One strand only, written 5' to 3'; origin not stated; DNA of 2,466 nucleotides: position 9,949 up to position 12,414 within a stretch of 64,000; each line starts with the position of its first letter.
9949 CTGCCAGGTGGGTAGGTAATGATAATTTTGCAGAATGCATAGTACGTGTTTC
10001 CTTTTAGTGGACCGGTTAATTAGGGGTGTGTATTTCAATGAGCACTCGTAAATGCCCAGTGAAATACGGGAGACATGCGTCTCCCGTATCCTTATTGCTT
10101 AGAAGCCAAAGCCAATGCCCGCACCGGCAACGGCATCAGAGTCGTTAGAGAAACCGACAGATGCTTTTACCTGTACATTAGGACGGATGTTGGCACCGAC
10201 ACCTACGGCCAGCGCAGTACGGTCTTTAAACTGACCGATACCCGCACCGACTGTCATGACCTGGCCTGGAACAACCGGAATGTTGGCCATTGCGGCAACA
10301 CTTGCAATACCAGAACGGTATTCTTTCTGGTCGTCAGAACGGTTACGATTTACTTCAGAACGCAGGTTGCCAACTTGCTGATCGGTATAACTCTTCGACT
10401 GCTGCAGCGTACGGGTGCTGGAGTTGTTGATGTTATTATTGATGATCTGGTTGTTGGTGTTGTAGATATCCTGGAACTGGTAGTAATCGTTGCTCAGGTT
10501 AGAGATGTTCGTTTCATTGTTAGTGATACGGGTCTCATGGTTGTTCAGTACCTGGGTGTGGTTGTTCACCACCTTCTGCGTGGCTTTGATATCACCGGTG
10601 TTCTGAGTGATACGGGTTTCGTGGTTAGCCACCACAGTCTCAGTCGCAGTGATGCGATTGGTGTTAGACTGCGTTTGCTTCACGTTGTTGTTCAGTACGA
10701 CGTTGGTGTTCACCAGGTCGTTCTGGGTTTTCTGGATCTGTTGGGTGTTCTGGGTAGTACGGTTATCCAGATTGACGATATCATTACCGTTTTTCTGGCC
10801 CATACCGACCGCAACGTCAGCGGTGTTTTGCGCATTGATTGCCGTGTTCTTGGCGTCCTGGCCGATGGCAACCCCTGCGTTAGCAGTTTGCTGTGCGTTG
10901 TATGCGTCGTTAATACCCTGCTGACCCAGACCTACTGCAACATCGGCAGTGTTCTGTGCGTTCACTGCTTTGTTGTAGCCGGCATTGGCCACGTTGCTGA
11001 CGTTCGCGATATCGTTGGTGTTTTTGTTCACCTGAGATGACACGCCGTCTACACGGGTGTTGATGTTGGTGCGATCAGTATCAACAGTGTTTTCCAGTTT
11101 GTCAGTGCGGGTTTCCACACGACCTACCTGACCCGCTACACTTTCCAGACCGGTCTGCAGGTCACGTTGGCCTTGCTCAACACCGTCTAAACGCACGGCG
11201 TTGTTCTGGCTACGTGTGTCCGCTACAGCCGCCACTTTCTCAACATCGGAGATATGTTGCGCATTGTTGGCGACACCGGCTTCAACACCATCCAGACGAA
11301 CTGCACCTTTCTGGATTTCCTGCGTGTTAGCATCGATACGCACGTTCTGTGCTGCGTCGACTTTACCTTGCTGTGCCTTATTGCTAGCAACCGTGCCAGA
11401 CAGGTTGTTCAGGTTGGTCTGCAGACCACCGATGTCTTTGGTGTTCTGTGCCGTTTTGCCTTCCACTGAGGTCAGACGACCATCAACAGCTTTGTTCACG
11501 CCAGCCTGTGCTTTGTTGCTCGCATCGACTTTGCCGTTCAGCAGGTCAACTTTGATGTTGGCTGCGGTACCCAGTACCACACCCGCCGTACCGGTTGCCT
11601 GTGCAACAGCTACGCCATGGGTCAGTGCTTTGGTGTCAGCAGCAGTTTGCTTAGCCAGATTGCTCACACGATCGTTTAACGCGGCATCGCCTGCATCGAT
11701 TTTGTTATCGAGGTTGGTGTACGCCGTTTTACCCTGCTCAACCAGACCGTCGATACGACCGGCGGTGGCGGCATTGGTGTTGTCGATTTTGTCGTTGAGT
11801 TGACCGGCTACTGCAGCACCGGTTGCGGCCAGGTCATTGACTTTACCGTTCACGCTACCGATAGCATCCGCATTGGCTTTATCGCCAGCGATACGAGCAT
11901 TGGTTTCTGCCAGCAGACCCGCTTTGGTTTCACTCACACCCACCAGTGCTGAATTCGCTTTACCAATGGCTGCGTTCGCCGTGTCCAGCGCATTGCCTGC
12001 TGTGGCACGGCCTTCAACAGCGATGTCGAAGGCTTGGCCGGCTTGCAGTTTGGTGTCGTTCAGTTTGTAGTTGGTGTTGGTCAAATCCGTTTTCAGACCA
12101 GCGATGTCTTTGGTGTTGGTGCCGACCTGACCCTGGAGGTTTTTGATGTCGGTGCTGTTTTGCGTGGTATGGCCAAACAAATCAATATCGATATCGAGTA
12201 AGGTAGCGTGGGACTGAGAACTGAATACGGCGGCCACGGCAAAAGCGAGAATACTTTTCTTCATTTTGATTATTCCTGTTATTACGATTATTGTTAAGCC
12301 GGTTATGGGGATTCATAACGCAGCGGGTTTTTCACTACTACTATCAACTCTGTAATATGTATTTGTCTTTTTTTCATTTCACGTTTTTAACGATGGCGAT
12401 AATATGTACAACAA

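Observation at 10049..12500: Complete trimeric autotransporter adhesin as a self-contained unit inside a phage gene block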

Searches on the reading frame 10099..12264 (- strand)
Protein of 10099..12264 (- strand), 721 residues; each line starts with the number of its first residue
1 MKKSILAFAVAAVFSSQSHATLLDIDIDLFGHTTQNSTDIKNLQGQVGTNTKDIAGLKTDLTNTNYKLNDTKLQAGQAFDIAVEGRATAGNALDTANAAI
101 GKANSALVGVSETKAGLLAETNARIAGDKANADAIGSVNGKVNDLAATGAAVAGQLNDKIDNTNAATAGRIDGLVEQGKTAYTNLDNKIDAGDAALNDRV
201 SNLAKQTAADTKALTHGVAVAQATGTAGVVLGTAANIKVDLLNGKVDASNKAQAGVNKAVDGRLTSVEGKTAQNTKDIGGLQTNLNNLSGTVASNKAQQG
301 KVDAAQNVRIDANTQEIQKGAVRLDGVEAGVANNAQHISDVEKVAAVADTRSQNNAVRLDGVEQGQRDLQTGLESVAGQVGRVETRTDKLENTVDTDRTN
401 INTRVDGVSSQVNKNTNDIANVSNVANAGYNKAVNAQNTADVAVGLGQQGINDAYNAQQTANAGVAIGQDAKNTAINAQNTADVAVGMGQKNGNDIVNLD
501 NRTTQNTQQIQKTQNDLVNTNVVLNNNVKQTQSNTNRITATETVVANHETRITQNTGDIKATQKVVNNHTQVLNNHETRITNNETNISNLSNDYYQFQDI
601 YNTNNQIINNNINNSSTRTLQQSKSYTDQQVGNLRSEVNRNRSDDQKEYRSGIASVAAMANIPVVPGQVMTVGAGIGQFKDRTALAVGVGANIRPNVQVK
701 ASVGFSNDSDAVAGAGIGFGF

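Call 4: search_protein_families(library=pfam, proteins=[window:10099-12264:-], max_evalue=1)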
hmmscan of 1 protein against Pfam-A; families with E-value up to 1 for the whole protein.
window:10099-12264:- (721 aa): 6 families
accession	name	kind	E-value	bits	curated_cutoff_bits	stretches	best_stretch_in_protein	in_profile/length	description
PF03895.21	YadA_anchor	-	1.6e-10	41.3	22.7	1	670-721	9-60/60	YadA-like membrane anchor domain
PF23991.1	DUF7310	-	4.5e-05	24.3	40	1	323-396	4-76/83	Coiled-coil region of unknown function (DUF7310)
PF19370.4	DUF5945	-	0.0041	18.1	24.2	1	470-577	12-114/130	Family of unknown function (DUF5945)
PF24610.1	DUF7623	-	0.26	11.9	27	0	188-209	41-62/64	Domain of unknown function (DUF7623)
PF17956.6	NAPRTase_C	-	0.81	10.6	23.3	0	608-642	60-94/111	Nicotinate phosphoribosyltransferase C-terminal domain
PF10779.14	XhlA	-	0.9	10.2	34.7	1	323-364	5-46/67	Haemolysin XhlA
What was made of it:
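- On Trimeric autotransporter adhesin (type Vc secretion): 41.3 bits against a curated cut-off of 22.7, covering aa 670-721 (call 4). No Pfam YadA_stalk hit (call 4).
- PF03895 YadA_anchor scores 41.3 bits against a cut-off of 22.7 (call 4). No Pfam head or stalk model matches (call 4).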

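Call 5: search_protein_families(library=phrogs, proteins=[window:10099-12264:-], max_evalue=0.01)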
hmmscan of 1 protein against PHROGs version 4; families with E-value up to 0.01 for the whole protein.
window:10099-12264:- (721 aa): 4 families
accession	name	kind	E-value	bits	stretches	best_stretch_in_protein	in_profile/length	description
phrog_17426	-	tail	2.2e-55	189.7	1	163-721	153-492/492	adhesin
phrog_8062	-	unknown function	1.4e-23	84.9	1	521-721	11-209/209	-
phrog_26246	-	tail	2.3e-17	64.2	1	609-719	220-327/329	tail protein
phrog_1193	-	other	0.009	17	0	531-568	8-45/76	hemolysin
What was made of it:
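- PHROG 17426 and 26246 are filed under 'tail' (call 5). There are weak coiled-coil similarities to XhlA/haemolysin models (calls 4, 5).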

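Call 6: search_protein_families(library=ncbifam, proteins=[window:10099-12264:-], max_evalue=0.1)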
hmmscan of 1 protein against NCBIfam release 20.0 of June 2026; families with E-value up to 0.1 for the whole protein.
window:10099-12264:- (721 aa): 5 families
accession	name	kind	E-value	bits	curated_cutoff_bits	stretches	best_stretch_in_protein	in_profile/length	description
NF045487.1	ASRP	equivalog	4.5e-06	25.6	300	1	259-433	314-483/593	archaea-specific SMC-related protein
TIGR02168.1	SMC_prok_B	equivalog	0.00087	17.1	567.35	0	483-639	280-431/1181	chromosome segregation protein SMC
TIGR02043.1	ZntR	equivalog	0.0079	16.3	167.95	0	235-290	61-112/131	Zn(2+)-responsive transcriptional regulator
TIGR02169.1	SMC_prok_A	equivalog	0.0087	13.8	729.4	1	258-407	234-464/1165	chromosome segregation protein SMC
NF007069.0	PRK09514.1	equivalog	0.016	15.2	143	0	237-291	63-113/141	Zn(2+)-responsive transcriptional regulator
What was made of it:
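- Tried and rejected: The Pfam head, stalk and Hep_Hag models and NCBIfam gave no meaningful hits beyond coiled-coil noise (calls 4, 6).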

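Call 12: search_dna_similar(query=window:10099-12264:-, collection=phages, mode=protein, max_rows=40)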
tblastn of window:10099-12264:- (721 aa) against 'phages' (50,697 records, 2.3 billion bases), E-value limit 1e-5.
Records with a match: 76; places in all: 76; records where one place covers at least 80% of the query: 4.
Best place of each record, by identity: 60-80% 2; <60% 74.
By first word of the organism name: Salmonella 21; Escherichia 14; Erwinia 9; Proteus 8; Aeromonas 7; Yersinia 5; Pantoea 2; Shigella 2; Cronobacter 2; Bacteriophage 1; and 5 more.
By host as written in the record: Escherichia coli 7; Proteus mirabilis 7; Aeromonas hydrophila 7; - 5; Yersinia enterocolitica 5; Erwinia amylovora 4; Salmonella enterica 4; Escherichia coli (multidrug-resistant) 3; and 26 more.
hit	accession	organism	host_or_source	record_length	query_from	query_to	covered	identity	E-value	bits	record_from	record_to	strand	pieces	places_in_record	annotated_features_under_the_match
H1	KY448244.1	Erwinia phage vB_EamM_Yoloswag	Erwinia amylovora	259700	21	721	97%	44.7%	1e-121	407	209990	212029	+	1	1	putative autoagglutinating Adhesin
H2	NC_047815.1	Erwinia phage vB_EamM_Yoloswag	Erwinia amylovora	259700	21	721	97%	44.7%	1e-121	407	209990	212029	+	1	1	tail protein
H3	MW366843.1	Erwinia phage pEa_SNUABM_5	Erwinia amylovora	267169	27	720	96%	44.3%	1e-109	372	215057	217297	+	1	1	putative autoagglutinating adhesin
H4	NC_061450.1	Erwinia phage pEa_SNUABM_5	Erwinia amylovora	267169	27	720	96%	44.3%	1e-109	372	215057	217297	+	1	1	putative autoagglutinating adhesin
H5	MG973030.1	Erwinia phage vB_EamM-Bue1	Erwinia amylovora CFBP 1430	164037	240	712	52%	48.5%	2e-61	295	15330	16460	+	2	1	STEC autoagglutinating adhesin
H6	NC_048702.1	Erwinia phage vB_EamM-Bue1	Erwinia amylovora CFBP 1430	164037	240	712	52%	48.5%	2e-61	295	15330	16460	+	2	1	adhesin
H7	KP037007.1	Erwinia phage phiEa2809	Erwinia amylovora 1/79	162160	533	712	25%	67.9%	1e-61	230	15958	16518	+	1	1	STEC autoagglutinating adhesin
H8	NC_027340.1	Erwinia phage phiEa2809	Erwinia amylovora 1/79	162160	533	712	25%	67.9%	1e-61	230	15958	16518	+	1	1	adhesin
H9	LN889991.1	Bacteriophage 15G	-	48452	542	721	25%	32.1%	4e-15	86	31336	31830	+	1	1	record has no annotation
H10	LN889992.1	Pseudomonas phage 15b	-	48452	542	721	25%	32.1%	4e-15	86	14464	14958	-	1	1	record has no annotation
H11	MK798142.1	Pantoea phage vB_PagM_AAM22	Pantoea agglomerans AUR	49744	552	721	24%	33.3%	1e-11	74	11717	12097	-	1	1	adhesin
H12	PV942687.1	Erwinia phage RF1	Erwinia amylovora NCPPB 2080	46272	533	721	26%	29.5%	3e-11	74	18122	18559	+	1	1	hypothetical protein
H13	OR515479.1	Citrobacter phage Tr1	Citrobacter sp. JL 978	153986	544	721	25%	30.2%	4e-6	57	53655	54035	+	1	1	hypothetical protein (x2)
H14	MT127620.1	Escherichia phage PGN6866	Escherichia coli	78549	616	719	14%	44.8%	7e-13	79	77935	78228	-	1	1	none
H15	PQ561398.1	phage Ec3-ASingh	-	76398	616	719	14%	44.8%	1e-12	78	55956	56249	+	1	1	record has no annotation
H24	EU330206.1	Escherichia phage phiEco32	Escherichia coli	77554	616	719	14%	43.8%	2e-12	77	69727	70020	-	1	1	agglutinating adhesin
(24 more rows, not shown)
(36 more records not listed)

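Call 13: get_annotated_region(hit=H1, flank=8000)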
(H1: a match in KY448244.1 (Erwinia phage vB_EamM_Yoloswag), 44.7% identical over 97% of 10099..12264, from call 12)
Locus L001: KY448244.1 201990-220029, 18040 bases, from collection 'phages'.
description: Erwinia phage vB_EamM_Yoloswag, complete genome.
organism: Erwinia phage vB_EamM_Yoloswag (NCBI taxid 1958956)
taxonomy: Viruses; Duplodnaviria; Heunggongvirae; Uroviricota; Caudoviricetes; Yoloswagvirus; Yoloswagvirus yoloswag
host: Erwinia amylovora; source: Guernsey Orchard; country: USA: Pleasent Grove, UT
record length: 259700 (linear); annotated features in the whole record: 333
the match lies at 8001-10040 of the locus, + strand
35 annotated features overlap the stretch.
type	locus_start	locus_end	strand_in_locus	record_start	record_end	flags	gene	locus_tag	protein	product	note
CDS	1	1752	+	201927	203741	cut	-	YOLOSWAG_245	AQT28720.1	putative exopolysaccharide biosynthesis protein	gp246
CDS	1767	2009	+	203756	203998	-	-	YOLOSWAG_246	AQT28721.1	hypothetical protein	gp247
CDS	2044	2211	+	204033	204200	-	-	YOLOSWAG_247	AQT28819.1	hypothetical protein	gp248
CDS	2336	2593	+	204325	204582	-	-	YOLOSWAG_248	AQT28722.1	hypothetical protein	gp249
CDS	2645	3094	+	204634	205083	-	-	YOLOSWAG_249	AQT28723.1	hypothetical protein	gp250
CDS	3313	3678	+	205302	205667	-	-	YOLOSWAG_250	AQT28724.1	hypothetical protein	gp251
CDS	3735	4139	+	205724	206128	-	-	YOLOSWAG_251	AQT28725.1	hypothetical protein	gp252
CDS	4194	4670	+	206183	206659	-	-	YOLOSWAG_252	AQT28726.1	hypothetical protein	gp253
CDS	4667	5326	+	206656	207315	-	-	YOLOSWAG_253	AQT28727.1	hypothetical protein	gp254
CDS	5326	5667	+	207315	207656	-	-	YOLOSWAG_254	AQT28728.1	hypothetical protein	gp255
CDS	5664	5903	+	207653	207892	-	-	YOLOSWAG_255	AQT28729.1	hypothetical protein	gp256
CDS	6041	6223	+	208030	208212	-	-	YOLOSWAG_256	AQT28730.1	hypothetical protein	gp257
CDS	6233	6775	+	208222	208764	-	-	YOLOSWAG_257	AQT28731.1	hypothetical protein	gp258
CDS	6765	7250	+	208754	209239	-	-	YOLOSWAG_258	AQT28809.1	hypothetical protein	gp259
CDS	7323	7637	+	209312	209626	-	-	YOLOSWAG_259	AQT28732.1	hypothetical protein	gp260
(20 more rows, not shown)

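Call 14: get_annotated_region(hit=H3, flank=8000)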
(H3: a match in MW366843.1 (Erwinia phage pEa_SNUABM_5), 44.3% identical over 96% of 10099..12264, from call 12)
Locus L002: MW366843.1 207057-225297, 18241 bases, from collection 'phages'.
description: Erwinia phage pEa_SNUABM_5, complete genome.
organism: Erwinia phage pEa_SNUABM_5 (NCBI taxid 2797313)
taxonomy: Viruses; Duplodnaviria; Heunggongvirae; Uroviricota; Caudoviricetes; Rivsvirus; Rivsvirus SNUABM5
host: Erwinia amylovora; source: stream water; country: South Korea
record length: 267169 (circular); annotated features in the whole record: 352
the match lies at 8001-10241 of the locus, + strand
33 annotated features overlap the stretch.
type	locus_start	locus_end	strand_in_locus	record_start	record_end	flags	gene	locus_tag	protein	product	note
CDS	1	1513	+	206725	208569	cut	-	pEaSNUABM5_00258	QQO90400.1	putative tail spike associated glycoside hydrolase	-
CDS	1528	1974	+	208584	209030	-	-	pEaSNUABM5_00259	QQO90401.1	hypothetical protein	-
CDS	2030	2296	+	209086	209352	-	-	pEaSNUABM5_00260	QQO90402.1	hypothetical protein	-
CDS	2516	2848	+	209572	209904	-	-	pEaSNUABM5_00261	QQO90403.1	hypothetical protein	-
CDS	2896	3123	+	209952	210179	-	-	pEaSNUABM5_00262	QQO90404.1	hypothetical protein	-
CDS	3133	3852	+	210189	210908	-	-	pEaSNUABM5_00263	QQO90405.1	hypothetical protein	-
CDS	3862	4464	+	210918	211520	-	-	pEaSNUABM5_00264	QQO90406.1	hypothetical protein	-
CDS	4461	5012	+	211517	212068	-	-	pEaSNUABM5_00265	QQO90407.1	hypothetical protein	-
CDS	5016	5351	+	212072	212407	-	-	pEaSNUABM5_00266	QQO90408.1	hypothetical protein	-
CDS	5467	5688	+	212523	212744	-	-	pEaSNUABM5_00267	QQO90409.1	putative GNAT N-acetyltransferase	-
CDS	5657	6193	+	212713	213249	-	-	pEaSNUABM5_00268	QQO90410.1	hypothetical protein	-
CDS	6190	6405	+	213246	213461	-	-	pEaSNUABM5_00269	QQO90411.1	hypothetical protein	-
CDS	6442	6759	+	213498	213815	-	-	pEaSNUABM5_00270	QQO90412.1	hypothetical protein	-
CDS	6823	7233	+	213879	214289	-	-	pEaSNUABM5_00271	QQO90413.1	hypothetical protein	-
CDS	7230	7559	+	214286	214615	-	-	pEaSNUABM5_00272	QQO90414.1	hypothetical protein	-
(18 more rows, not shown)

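Call 20: search_solved_structures(query=window:10099-12264:-, max_evalue=0.01, show_alignments=2)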
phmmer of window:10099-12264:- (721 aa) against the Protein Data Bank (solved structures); distinct sequences matched with E-value up to 0.01: 1.
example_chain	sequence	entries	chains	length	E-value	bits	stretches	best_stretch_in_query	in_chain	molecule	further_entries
2lme_A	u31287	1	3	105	0.0004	22.7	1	647-716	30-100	Adhesin yadA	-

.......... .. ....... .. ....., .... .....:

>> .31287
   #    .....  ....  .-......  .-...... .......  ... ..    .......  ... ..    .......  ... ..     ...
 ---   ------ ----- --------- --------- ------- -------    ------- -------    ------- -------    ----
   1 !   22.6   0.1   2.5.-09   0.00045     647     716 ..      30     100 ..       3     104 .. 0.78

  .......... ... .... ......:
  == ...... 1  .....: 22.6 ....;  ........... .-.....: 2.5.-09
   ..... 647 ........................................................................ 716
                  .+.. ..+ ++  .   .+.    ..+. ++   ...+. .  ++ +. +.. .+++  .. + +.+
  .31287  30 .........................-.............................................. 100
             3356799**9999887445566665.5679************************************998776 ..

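Call 24: find_homologous_proteins(query=window:10099-12264:-)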
Query window:10099-12264:- (721 aa): 16 proteins with E <= 0.001 among 8000 candidates.
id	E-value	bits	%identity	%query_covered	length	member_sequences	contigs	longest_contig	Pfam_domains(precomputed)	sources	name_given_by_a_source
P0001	3.2e-119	418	44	97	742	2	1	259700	PF03895.22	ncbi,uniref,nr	ncbi:putative autoagglutinating Adhesin [Erwinia phage vB_EamM_Yoloswag]|uniref:Putative autoaggluti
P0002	1.1e-28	119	38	38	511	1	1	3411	-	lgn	-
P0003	1.3e-26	112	42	26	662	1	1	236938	PF03895.22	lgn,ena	-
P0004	4.3e-26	110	34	39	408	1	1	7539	PF03895.22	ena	-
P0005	4.9e-21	94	29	40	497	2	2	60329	PF03895.22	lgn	-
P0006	8.2e-20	90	73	9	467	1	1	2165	PF03895.22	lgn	-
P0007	4.7e-19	87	29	40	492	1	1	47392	PF03895.22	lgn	-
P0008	1.0e-18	86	35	41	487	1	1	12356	-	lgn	-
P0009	3.5e-17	81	34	21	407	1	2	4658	PF03895.22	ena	-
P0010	6.8e-16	77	34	23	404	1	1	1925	PF03895.22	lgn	-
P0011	1.5e-11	62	30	23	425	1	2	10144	PF03895.22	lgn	-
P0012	1.7e-10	59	42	26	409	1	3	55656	-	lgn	-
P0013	2.3e-9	55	57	7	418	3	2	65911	PF03895.22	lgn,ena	-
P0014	5.2e-9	54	82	4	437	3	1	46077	PF03895.22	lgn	-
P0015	3.8e-8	51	59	6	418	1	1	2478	PF03895.22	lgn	-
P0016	2.5e-7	48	28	47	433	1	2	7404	PF03895.22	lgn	-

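Call 25: find_related_loci(query=window:10099-12264:-, collection=viral_contigs, flank=10000)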
Query window:10099-12264:- (721 aa) in viral_contigs; peptide patterns used: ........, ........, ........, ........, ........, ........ (x = any residue, [..] = any of these).
94 stretches matched a pattern; 5 encode a relative of the query (tblastn E <= 1e-3); 5 distinct loci.
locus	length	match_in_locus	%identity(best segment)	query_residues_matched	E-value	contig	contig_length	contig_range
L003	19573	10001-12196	60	1-721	0e+0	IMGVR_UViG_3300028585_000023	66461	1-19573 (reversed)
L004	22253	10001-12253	54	1-721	0e+0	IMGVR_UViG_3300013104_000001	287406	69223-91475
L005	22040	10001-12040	44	21-721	8e-151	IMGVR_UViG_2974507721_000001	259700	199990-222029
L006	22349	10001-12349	43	27-720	5e-138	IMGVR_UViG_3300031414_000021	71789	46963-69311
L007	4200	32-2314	44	38-720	3e-140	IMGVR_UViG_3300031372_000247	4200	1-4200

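Call 46: find_encoding_contigs(protein=P0003, flank=8000, max_places=2)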
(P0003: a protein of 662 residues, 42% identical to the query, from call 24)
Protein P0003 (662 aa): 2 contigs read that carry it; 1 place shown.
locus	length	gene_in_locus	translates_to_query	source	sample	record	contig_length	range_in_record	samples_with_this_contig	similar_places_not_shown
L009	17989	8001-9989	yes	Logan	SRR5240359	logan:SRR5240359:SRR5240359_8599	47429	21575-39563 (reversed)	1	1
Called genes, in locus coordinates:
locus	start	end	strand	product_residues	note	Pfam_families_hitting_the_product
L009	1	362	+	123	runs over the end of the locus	-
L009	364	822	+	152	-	-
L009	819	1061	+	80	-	-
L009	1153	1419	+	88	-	-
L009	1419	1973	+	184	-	-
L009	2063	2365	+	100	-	-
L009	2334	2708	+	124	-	-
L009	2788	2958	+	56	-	-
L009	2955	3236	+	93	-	-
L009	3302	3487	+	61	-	-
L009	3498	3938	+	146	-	-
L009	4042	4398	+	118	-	-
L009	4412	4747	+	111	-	PF14216:DUF4326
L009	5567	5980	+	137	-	-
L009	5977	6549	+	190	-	-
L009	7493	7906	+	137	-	-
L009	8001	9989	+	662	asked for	PF03895:YadA_anchor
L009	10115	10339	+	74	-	-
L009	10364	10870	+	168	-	-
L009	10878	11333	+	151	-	-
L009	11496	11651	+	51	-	-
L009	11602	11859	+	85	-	-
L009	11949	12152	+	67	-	-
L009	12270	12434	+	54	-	-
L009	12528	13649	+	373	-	-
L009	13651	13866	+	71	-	-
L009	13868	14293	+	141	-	-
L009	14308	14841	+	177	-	-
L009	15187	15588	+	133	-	PF07087:DUF1353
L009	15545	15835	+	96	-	-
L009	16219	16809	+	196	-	-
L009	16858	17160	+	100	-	PF10544:T5orf172, PF13455:MUG113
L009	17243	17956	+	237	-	PF00575:S1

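Call 47: find_encoding_contigs(protein=P0013, flank=8000, max_places=2)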
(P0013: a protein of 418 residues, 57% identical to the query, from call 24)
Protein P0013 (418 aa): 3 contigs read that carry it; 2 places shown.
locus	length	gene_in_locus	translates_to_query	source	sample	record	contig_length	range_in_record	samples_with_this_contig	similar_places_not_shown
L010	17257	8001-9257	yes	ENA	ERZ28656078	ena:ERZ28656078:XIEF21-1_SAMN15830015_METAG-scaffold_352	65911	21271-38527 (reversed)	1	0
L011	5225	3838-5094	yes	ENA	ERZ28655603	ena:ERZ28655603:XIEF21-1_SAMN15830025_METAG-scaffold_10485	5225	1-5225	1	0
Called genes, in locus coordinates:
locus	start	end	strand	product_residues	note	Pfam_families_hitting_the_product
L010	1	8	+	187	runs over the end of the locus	-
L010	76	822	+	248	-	-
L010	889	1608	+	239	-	PF10926:DUF2800, PF12705:PDDEXK_1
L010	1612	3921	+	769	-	PF00476:DNA_pol_A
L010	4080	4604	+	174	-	-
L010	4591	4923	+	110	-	PF27050:Phage_P22_Y8K6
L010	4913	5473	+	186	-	-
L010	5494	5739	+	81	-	-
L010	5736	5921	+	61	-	-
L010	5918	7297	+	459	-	PF01555:N6_N4_Mtase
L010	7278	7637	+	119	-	PF26211:Phage_phiTE_072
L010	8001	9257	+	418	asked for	PF03895:YadA_anchor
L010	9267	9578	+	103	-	-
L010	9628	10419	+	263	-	-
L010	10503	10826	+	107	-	-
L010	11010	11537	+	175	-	PF16473:Rv2179c-like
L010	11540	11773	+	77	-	-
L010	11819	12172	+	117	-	PF10686:YAcAr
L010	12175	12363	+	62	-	-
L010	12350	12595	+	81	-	-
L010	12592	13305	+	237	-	-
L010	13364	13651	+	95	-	PF18909:dGTP_diPhyd_N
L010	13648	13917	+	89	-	-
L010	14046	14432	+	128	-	-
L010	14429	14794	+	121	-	-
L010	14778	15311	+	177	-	PF10721:DUF2514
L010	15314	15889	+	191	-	PF11860:Muramidase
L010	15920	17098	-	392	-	PF13884:Peptidase_S74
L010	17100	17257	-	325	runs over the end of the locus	-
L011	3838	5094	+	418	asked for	PF03895:YadA_anchor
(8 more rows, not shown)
